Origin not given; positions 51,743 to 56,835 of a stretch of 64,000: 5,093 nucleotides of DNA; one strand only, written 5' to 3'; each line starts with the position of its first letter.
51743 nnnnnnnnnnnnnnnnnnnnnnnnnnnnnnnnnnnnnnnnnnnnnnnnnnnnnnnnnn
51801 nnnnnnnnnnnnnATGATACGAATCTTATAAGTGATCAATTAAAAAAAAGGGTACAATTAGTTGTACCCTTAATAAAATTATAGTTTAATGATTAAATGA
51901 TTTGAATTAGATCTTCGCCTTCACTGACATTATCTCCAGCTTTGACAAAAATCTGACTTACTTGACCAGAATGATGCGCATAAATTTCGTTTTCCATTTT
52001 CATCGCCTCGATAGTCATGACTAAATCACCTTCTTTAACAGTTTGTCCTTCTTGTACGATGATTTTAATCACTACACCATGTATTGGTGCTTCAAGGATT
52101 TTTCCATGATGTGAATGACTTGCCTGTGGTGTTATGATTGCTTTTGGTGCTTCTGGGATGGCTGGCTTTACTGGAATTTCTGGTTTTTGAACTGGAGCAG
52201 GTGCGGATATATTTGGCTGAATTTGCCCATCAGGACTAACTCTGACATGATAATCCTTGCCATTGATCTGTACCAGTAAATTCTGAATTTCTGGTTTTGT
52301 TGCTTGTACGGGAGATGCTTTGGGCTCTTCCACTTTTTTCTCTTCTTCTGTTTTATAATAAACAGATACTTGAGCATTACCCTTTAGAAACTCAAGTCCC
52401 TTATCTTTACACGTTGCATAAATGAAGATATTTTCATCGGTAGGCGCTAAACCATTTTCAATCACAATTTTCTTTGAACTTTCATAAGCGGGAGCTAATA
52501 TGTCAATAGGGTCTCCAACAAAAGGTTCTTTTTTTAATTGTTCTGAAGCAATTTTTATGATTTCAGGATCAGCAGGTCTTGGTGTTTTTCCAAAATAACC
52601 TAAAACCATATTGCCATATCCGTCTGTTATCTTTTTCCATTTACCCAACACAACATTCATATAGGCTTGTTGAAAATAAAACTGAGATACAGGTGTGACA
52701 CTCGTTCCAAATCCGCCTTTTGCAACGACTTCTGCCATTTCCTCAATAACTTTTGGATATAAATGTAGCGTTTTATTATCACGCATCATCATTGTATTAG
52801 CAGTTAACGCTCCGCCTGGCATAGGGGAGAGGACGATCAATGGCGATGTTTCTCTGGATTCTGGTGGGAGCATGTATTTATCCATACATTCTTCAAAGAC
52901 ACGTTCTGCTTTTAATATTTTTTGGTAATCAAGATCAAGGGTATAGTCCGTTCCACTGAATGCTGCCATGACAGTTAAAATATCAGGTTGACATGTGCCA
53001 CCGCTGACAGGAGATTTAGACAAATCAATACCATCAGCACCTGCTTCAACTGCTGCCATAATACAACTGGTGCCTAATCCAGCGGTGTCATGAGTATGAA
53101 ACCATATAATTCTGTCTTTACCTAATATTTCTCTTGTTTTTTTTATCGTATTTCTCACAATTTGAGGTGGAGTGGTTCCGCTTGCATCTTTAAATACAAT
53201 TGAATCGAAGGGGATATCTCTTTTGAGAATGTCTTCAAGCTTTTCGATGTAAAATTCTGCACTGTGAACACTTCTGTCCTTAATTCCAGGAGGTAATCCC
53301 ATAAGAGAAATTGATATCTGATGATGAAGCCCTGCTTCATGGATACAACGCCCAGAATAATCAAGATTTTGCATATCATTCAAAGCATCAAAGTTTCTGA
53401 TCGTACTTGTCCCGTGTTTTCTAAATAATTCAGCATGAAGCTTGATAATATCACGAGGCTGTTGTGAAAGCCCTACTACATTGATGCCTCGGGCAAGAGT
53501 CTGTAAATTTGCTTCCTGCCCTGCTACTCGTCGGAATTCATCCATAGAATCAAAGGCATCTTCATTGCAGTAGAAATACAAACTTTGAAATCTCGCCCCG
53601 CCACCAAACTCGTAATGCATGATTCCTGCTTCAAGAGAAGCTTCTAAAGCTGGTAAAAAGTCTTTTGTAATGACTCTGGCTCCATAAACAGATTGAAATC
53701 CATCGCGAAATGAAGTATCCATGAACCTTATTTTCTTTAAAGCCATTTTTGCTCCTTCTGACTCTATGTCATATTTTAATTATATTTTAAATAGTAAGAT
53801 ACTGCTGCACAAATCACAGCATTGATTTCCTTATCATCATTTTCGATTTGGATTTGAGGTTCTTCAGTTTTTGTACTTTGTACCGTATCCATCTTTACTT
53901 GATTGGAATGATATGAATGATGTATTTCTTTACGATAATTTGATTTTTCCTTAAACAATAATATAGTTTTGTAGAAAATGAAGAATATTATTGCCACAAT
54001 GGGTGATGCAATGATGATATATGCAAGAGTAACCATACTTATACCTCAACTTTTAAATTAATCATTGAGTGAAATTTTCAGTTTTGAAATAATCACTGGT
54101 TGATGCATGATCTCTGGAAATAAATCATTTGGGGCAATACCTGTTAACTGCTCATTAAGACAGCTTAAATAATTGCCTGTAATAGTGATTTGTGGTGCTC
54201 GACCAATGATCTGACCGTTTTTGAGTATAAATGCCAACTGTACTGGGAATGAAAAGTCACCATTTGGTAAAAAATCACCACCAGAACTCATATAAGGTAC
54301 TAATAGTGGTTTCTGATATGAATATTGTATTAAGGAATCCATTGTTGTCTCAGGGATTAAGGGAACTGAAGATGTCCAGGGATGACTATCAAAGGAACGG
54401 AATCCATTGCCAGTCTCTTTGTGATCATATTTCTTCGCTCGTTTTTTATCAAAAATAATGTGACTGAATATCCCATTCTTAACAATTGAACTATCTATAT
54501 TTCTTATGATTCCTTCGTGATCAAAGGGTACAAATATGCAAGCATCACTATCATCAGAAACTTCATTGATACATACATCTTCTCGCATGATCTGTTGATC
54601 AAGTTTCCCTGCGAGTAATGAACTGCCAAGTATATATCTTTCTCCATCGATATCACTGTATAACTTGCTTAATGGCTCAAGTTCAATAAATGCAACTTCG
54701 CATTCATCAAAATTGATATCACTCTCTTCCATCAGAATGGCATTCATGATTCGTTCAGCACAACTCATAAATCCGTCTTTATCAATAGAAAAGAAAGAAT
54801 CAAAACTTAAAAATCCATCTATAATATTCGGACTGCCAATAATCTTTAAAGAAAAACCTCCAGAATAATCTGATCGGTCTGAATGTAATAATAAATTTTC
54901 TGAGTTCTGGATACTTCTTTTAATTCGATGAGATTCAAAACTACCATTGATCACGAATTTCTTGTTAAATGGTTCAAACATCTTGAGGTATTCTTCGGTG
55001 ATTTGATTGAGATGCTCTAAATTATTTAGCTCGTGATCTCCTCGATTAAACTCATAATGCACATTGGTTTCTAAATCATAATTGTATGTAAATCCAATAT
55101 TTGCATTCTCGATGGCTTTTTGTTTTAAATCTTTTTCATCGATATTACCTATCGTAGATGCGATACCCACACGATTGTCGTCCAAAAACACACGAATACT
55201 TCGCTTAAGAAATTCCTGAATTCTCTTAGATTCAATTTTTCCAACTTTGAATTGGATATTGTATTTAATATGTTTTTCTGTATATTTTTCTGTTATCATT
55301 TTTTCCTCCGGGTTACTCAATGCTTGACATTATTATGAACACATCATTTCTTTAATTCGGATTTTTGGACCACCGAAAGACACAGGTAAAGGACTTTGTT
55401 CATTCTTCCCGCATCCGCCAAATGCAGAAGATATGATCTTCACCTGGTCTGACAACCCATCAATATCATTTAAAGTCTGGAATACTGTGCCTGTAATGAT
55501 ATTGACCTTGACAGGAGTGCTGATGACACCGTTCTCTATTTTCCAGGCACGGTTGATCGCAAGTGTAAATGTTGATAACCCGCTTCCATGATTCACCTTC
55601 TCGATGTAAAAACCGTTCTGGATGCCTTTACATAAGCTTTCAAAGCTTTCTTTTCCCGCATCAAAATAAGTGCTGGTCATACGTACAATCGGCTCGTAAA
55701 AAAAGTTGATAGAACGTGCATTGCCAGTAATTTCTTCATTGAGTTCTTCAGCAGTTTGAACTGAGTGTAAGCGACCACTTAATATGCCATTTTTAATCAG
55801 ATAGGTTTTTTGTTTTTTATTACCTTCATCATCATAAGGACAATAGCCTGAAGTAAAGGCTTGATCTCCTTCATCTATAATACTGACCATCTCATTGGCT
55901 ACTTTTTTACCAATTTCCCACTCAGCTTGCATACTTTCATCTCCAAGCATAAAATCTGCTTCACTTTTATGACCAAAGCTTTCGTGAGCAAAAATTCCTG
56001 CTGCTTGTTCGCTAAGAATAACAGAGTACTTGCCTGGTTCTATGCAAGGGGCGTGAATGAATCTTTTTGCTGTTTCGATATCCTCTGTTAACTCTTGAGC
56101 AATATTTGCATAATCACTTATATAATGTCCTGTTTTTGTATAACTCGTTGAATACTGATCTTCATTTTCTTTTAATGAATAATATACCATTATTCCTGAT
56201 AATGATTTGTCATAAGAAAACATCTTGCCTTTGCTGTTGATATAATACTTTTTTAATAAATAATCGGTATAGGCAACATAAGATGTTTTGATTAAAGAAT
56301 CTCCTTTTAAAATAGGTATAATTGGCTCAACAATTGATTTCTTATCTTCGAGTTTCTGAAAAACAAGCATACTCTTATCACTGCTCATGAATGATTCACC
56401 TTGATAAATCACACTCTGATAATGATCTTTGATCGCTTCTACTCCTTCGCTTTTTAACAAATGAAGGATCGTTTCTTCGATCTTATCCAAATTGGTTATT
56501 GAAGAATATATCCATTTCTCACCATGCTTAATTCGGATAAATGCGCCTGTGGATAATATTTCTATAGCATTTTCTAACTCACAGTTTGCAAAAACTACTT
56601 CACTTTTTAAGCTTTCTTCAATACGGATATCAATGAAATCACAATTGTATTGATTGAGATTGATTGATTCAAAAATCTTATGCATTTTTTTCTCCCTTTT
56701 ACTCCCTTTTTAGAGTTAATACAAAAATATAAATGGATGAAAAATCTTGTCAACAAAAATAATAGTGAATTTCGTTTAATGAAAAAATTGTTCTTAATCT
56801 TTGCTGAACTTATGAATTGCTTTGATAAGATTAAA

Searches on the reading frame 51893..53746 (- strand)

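Call 10: search_protein_families(library=pfam, proteins=[window:51893-53746:-], max_evalue=0.00001)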
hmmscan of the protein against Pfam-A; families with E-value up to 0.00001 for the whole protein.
window:51893-53746:- (617 aa): 4 families
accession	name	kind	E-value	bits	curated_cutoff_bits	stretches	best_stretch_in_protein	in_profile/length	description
PF02436.23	PYC_OADA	-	8.5e-31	107.7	27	1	304-500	1-198/201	Conserved carboxylase domain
PF00364.28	Biotin_lipoyl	-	1.5e-17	63.6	22.1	1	554-616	6-73/73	Biotin-requiring enzyme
PF00682.25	HMGL-like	-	3.4e-08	33.6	29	1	183-282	159-258/260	HMGL-like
PF13533.13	Biotin_lipoyl_2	-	2.4e-07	30.9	29.8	0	552-580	4-32/32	Biotin-lipoyl like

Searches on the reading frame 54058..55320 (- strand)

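Call 19: search_protein_families(library=pfam, proteins=[window:54058-55320:-], max_evalue=0.01)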
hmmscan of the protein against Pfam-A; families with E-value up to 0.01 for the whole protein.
window:54058-55320:- (420 aa): 1 family
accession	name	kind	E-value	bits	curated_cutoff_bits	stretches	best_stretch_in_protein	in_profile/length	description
PF19289.4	PmbA_TldD_3rd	-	5.7e-25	88.2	22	1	224-408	25-209/220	PmbA/TldA metallopeptidase C-terminal domain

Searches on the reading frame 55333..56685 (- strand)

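Call 19: search_protein_families(library=pfam, proteins=[window:55333-56685:-], max_evalue=0.01)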
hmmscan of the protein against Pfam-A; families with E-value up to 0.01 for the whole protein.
window:55333-56685:- (450 aa): 3 families
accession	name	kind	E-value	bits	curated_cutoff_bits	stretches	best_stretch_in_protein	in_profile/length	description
PF19289.4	PmbA_TldD_3rd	-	4.1e-51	173.7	22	1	217-449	1-218/220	PmbA/TldA metallopeptidase C-terminal domain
PF01523.21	PmbA_TldD_1st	-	1.7e-05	25.3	20.9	1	19-73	2-58/65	PmbA/TldA metallopeptidase domain 1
PF19290.4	PmbA_TldD_2nd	-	0.00032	21.6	20.9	1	134-201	31-103/109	PmbA/TldA metallopeptidase central domain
